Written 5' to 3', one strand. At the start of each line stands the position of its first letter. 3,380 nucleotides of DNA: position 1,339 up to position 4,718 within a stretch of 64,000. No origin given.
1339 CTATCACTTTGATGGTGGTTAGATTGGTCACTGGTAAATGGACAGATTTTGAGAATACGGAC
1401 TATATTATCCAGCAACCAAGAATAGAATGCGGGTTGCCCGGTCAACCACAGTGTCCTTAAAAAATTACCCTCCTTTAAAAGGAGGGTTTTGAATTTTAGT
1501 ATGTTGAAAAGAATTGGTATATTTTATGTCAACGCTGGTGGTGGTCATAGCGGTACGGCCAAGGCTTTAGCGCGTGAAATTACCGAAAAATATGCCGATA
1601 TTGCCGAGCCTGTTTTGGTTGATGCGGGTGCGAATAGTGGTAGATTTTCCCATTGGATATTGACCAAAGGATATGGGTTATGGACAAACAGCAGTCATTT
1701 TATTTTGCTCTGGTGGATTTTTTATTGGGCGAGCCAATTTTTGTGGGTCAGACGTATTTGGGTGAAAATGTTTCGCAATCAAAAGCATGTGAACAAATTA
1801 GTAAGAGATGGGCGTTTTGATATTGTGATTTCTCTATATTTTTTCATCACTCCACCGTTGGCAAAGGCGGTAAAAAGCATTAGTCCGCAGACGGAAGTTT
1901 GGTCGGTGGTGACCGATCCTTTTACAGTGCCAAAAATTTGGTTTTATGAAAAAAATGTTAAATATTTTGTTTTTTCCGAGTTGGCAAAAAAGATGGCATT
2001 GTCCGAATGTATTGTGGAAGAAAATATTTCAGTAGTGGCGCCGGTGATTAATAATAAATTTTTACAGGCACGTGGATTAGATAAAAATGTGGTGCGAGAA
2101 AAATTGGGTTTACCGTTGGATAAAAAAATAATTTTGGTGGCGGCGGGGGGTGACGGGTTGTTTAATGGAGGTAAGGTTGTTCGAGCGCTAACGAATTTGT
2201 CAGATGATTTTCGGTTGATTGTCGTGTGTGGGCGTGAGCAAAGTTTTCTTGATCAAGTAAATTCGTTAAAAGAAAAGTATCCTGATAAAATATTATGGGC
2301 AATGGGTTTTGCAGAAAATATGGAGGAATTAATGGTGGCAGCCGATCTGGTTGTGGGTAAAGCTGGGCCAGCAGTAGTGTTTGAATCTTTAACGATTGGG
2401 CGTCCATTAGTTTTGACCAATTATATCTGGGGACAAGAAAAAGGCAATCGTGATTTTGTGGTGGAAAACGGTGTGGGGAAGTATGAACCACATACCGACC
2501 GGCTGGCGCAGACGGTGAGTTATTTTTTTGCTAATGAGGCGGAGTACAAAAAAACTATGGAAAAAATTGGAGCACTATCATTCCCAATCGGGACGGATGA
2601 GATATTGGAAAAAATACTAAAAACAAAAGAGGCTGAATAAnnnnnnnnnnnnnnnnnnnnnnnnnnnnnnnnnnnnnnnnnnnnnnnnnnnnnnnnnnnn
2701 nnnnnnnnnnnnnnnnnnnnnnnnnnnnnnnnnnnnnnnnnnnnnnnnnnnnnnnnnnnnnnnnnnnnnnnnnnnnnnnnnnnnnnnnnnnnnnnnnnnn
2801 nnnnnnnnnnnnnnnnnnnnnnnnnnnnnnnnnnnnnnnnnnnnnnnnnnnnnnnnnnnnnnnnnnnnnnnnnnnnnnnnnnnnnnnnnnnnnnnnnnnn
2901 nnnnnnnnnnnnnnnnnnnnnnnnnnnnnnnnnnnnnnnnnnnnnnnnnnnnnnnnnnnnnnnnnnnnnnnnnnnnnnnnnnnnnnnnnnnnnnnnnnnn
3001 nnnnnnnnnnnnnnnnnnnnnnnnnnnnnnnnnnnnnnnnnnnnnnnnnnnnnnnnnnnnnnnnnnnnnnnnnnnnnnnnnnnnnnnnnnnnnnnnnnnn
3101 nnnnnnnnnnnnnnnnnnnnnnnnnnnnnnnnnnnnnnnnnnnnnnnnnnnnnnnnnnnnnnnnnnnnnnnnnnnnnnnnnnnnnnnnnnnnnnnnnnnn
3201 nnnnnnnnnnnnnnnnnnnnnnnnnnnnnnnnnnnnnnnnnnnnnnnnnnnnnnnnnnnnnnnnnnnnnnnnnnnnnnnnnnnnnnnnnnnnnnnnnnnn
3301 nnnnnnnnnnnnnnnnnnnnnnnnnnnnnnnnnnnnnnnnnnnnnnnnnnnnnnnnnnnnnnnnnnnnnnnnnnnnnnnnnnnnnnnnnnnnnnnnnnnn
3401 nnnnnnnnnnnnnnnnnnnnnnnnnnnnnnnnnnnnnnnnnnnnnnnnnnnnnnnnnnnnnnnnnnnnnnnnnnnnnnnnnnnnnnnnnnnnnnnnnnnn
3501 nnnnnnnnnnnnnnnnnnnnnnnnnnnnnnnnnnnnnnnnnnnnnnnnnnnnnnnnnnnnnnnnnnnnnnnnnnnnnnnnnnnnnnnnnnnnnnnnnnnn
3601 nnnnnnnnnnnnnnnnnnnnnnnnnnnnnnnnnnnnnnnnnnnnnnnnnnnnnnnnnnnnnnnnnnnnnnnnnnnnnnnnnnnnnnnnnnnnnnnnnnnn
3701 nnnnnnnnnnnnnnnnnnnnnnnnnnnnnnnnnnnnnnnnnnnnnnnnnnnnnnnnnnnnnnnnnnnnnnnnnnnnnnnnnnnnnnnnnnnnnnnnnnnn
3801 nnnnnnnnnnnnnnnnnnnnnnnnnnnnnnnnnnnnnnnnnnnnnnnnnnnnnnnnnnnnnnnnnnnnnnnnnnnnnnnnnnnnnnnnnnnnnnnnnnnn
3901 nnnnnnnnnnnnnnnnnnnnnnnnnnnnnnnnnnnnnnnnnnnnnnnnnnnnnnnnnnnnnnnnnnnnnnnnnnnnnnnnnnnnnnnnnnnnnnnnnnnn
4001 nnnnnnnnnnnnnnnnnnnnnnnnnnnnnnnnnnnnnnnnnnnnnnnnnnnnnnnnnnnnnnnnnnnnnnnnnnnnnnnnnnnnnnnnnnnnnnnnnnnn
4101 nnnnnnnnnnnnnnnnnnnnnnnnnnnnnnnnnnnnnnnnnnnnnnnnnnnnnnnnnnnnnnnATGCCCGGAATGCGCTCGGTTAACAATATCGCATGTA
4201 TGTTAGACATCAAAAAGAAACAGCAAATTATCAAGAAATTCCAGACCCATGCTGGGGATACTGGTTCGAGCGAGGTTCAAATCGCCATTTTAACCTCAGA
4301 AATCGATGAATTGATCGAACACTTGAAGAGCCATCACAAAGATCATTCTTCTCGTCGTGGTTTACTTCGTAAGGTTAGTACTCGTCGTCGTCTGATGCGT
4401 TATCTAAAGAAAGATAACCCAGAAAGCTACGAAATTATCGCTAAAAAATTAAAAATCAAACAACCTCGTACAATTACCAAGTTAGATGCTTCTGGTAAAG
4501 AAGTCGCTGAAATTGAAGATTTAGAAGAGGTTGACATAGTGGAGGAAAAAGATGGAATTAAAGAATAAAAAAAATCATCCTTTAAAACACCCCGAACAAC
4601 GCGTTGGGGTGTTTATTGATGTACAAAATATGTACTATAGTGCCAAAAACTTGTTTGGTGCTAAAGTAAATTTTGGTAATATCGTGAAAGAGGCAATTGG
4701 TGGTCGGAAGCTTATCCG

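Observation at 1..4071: Tandem array of at least four T4SS-pilin-like paralogs with a conserved core and divergent Cys-rich C-terminal tips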

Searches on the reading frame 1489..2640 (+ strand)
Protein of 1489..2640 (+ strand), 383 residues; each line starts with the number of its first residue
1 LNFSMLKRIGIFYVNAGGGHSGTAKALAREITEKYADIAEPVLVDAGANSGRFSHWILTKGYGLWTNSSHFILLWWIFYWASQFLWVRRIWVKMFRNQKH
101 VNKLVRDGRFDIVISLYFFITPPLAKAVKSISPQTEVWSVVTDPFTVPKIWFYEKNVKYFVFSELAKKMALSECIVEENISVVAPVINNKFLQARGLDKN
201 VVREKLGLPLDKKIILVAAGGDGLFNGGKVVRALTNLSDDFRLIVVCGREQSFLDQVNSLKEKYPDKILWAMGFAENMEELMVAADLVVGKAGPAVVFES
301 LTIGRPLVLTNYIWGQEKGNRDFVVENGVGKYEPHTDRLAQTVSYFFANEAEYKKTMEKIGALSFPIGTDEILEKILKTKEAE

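Call 3: search_protein_families(library=pfam, proteins=[window:1489-2640:+], max_evalue=0.1)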
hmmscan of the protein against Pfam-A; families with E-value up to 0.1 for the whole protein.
window:1489-2640:+ (383 aa): 4 families
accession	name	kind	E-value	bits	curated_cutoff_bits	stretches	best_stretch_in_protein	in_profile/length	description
PF06925.17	MGDG_synth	-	2.7e-09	37.8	25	1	20-184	1-166/169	Monogalactosyldiacylglycerol (MGDG) synthase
PF04101.22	Glyco_tran_28_C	-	5e-09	36.9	22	1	236-314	27-101/166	Glycosyltransferase family 28 C-terminal domain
PF13692.12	Glyco_trans_1_4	-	0.0073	17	27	1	234-328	24-127/142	Glycosyl transferases group 1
PF12683.13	DUF3798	-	0.039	13.9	24.6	1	232-290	49-109/271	Protein of unknown function (DUF3798)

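Call 52: search_protein_families(library=ncbifam, proteins=[window:1489-2640:+], max_evalue=0.01)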
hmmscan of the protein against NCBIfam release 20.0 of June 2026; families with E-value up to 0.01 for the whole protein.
window:1489-2640:+ (383 aa): 7 families
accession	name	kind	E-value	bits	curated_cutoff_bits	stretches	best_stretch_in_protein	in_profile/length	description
NF010135.0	PRK13609.1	equivalog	1.2e-39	136.4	500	1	7-382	5-371/388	diglucosyl diacylglycerol synthase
NF010134.0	PRK13608.1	equivalog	2.1e-23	83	557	1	75-377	72-366/391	diglucosyl diacylglycerol synthase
TIGR01133.1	murG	equivalog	4.2e-09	35.9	250.25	1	162-351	135-328/353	undecaprenyldiphospho-muramoylpentapeptide beta-N-acetylglucosaminyltransferase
TIGR03590.1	PseG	equivalog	9.3e-08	32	153.55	1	205-311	169-268/280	UDP-2,4-diacetamido-2,4,6-trideoxy-beta-L-altropyranose hydrolase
NF009102.0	PRK12446.1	equivalog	3.5e-06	26.2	339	1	198-317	171-285/352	undecaprenyldiphospho-muramoylpentapeptide beta-N-acetylglucosaminyltransferase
NF047684.1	TeichurnBiosyTuaC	equivalog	0.0012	17.8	550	1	185-311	191-320/391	teichuronic acid biosynthesis protein TuaC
TIGR02095.1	glgA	subfamily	0.0012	17.6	328.45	1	192-286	272-370/477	glycogen/starch synthase, ADP-glucose type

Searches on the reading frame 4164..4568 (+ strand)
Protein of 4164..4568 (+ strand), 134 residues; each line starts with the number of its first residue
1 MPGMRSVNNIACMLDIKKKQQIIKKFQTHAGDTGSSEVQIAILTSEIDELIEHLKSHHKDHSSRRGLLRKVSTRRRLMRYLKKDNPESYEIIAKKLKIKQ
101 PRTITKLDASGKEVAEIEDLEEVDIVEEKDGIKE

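Call 3: search_protein_families(library=pfam, proteins=[window:4164-4568:+], max_evalue=0.1)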
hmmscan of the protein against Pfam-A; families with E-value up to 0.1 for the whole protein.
window:4164-4568:+ (134 aa): 4 families
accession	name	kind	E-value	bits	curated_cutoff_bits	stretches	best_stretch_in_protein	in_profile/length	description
PF00312.27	Ribosomal_S15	-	8.8e-32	109.5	31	1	19-98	1-80/81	Ribosomal protein S15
PF25661.1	PBCV_P4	-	0.044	13.8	30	1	30-89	13-71/181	Phycodnaviridae minor capsid protein P4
PF11698.14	V-ATPase_H_C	-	0.056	14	27.2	1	17-87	38-100/117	V-ATPase subunit H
PF05454.16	DAG1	-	0.065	13.1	23.3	1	11-63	13-64/290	Dystroglycan (Dystrophin-associated glycoprotein 1)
